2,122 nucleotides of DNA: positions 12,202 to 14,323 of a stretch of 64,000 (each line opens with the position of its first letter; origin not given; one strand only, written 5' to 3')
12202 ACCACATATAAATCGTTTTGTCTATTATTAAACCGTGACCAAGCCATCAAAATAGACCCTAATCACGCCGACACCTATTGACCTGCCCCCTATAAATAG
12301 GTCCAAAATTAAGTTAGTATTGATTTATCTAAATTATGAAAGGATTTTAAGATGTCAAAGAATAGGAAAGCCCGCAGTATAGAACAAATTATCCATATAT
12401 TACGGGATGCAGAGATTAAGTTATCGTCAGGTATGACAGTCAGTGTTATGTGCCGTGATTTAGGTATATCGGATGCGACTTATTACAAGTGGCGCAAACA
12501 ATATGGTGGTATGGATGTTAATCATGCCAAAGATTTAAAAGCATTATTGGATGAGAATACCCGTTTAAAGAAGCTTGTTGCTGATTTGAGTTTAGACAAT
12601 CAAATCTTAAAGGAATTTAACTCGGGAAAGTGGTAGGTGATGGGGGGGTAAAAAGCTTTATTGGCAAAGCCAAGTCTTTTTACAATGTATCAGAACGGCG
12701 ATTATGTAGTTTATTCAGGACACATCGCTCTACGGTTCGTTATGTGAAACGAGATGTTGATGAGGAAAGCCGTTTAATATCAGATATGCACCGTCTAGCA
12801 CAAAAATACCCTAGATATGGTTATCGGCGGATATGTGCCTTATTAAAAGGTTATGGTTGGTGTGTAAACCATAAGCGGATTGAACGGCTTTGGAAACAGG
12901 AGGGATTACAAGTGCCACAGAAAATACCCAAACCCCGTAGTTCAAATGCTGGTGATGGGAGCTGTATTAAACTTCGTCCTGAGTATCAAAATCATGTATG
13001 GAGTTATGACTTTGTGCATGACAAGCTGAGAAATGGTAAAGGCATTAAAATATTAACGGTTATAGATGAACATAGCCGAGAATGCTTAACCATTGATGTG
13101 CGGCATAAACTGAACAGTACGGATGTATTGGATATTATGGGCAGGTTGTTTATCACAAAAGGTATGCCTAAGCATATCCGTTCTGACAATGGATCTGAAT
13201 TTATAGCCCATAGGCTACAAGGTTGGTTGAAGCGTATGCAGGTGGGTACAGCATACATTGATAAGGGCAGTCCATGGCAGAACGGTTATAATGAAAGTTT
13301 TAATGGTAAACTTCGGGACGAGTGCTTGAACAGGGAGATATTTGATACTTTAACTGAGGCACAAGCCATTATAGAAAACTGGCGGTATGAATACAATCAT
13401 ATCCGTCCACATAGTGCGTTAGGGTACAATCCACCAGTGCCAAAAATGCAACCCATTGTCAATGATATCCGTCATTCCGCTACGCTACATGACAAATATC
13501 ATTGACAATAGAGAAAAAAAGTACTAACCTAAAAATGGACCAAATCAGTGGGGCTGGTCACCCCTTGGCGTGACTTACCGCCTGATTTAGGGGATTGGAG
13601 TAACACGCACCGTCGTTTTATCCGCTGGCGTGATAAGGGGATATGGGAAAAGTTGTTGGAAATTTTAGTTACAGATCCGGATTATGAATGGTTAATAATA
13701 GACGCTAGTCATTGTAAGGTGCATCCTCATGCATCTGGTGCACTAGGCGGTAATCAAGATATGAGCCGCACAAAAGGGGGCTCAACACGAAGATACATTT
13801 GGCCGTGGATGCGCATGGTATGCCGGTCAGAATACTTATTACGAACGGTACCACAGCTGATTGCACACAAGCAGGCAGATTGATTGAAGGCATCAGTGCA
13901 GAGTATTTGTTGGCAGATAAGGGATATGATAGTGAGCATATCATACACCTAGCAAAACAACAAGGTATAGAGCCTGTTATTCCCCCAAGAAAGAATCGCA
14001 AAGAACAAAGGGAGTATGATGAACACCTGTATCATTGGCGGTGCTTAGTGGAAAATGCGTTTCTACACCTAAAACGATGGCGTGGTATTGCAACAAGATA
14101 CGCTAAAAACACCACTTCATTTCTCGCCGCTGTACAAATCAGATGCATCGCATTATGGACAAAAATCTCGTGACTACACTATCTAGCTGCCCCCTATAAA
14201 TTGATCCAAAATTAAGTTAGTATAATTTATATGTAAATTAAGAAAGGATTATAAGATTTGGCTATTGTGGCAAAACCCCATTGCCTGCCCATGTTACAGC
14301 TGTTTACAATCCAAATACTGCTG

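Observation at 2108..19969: Fucosyltransferase-rich glycan locus with the enzymatic toolkit for Lewis-antigen-like structures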

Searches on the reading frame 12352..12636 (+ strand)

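Call 4: search_protein_families(library=pfam, proteins=[window:12352-12636:+], max_evalue=0.01)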
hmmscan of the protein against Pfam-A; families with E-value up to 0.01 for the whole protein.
window:12352-12636:+ (94 aa): 8 families
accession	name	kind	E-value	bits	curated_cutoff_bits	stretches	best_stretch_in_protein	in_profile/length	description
PF01527.26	HTH_Tnp_1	-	1.5e-17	64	24.1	1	9-77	8-75/75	Transposase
PF13384.12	HTH_23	-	3e-06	27.3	24.6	1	14-53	8-45/50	Homeodomain-like domain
PF13022.12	HTH_Tnp_1_2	-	0.00017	22.1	27.9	1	12-50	14-49/122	Helix-turn-helix of insertion element transposase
PF13551.12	HTH_29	-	0.00023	21.6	28.1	1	22-51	6-36/64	Winged helix-turn helix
PF13518.12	HTH_28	-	0.00049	20.6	25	1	26-52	11-37/52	Helix-turn-helix domain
PF00349.27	Hexokinase_1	-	0.0021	18.3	24.3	1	22-75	129-181/201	Hexokinase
PF07374.17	DUF1492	-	0.008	16.8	21.5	0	26-50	70-94/100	Protein of unknown function (DUF1492)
PF13443.12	HTH_26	-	0.0088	16.7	22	0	27-50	10-33/63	Cro/C1-type HTH DNA-binding domain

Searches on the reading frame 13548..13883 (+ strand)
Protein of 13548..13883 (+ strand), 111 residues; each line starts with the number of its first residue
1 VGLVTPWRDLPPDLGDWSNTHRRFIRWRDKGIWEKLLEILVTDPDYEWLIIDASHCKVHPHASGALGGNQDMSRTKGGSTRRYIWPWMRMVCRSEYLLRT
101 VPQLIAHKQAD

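Call 4: search_protein_families(library=pfam, proteins=[window:13548-13883:+], max_evalue=0.01)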
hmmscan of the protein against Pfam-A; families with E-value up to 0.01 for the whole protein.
window:13548-13883:+ (111 aa): 1 family
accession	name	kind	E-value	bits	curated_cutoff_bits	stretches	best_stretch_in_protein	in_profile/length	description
PF13340.11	DUF4096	-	6e-10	39.7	34.3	1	6-36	45-75/76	Putative transposase of IS4/5 family (DUF4096)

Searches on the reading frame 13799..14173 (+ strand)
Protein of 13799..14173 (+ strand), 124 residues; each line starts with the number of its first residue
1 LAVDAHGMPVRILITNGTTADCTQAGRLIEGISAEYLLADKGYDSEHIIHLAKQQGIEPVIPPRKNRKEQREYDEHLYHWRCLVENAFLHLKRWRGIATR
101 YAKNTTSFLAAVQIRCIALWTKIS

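Call 4: search_protein_families(library=pfam, proteins=[window:13799-14173:+], max_evalue=0.01)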
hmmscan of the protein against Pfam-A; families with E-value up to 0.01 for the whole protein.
window:13799-14173:+ (124 aa): 4 families
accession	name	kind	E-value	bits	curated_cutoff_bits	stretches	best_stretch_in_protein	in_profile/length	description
PF01609.27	DDE_Tnp_1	-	2.2e-15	57.4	23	1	2-119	41-198/200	Transposase DDE domain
PF13586.12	DDE_Tnp_1_2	-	1.6e-07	32.1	29.2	1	38-116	2-80/86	Transposase DDE domain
PF13612.12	DDE_Tnp_1_3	-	2.4e-07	31.3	27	1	3-97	52-147/155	Transposase DDE domain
PF13359.12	DDE_Tnp_4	-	4.9e-07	29.9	24.8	1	33-119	74-156/158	DDE superfamily endonuclease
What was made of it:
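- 13561..14178 (+): 5'-truncated IS5-family fragment (DUF4096 C-terminal part plus DDE domain). PF01609 also hits (call 4).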
